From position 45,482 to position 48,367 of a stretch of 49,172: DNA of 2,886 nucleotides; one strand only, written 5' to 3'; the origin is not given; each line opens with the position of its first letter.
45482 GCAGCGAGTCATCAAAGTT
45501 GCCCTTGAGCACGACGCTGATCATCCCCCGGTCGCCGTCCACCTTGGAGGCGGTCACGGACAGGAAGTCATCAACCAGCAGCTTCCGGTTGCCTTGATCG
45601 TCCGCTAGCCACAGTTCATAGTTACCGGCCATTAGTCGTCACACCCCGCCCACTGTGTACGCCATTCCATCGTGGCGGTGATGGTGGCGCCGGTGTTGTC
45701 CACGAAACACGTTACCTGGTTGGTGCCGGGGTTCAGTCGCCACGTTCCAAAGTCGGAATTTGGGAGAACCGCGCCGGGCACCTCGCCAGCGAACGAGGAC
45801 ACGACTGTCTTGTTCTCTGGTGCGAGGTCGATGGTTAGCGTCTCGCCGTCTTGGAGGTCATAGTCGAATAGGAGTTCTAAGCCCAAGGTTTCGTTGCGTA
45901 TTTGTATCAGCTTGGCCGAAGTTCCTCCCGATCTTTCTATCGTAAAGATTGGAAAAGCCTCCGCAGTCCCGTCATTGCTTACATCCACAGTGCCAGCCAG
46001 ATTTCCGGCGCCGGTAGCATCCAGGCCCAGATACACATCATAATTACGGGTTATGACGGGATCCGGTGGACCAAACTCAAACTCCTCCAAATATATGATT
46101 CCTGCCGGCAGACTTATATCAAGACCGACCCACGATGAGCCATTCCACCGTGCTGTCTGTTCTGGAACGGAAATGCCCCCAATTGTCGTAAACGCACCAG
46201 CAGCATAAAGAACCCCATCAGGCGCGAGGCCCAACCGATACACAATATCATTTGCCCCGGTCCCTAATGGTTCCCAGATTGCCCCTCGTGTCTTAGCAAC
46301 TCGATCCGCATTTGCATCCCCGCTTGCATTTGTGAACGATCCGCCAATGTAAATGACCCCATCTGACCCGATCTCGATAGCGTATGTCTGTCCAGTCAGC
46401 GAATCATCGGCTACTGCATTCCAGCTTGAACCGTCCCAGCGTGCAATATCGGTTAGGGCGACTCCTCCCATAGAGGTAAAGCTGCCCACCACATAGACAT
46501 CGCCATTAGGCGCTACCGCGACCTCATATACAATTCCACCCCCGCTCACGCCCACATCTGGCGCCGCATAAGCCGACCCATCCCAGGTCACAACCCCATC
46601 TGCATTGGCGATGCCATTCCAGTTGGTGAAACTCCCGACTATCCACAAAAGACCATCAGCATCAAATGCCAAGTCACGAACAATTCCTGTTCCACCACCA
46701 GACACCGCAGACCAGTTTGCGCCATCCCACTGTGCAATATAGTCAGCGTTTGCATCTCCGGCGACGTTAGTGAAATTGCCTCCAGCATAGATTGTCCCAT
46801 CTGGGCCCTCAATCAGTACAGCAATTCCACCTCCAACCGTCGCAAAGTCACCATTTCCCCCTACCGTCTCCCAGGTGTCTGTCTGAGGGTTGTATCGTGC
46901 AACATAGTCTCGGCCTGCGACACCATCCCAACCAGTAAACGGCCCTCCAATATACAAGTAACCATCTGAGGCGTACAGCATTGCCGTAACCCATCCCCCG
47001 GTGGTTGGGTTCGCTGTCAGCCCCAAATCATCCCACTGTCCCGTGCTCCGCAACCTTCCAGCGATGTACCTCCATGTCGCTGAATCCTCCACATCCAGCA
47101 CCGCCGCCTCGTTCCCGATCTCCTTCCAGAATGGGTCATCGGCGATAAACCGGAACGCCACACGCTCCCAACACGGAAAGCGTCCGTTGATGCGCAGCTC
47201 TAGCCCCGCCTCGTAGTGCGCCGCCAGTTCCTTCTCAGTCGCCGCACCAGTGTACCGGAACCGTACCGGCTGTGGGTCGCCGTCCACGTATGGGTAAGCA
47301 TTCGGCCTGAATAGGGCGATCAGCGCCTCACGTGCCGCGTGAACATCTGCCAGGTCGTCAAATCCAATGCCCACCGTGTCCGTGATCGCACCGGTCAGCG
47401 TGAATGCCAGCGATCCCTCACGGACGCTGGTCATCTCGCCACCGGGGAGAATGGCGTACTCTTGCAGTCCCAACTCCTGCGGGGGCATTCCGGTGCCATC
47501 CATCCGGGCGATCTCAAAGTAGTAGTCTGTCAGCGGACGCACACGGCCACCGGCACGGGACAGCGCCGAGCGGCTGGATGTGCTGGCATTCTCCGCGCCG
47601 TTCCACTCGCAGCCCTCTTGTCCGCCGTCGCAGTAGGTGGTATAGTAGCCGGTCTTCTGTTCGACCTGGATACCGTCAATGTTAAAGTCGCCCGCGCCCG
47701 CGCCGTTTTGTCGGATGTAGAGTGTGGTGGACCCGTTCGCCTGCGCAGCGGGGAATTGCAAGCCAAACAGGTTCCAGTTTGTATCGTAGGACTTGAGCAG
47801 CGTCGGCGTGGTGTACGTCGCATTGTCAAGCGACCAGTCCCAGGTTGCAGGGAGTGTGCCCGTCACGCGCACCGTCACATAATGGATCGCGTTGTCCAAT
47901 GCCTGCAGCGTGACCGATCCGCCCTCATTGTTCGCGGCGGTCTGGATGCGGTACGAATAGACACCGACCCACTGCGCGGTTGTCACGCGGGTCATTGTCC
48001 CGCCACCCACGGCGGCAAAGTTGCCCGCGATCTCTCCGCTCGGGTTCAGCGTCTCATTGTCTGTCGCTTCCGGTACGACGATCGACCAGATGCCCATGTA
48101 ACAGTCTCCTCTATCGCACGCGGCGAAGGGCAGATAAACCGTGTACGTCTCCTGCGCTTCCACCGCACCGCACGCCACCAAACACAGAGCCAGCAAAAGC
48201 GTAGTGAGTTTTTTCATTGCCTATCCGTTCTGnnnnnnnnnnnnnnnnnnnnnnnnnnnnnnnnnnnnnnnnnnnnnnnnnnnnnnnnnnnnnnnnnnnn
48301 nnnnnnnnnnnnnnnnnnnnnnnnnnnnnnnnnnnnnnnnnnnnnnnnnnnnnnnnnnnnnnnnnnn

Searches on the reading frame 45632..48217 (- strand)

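Call 70: search_protein_families(library=phrogs, proteins=[window:45632-48217:-], max_evalue=0.001)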
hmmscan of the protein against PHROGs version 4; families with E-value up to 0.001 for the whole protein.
window:45632-48217:- (861 aa): 2 families
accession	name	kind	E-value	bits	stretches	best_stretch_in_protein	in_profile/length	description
phrog_5490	-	unknown function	5.9e-09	36.3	1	473-637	37-211/382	-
phrog_106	-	tail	7.2e-08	33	1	354-854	172-318/329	minor tail protein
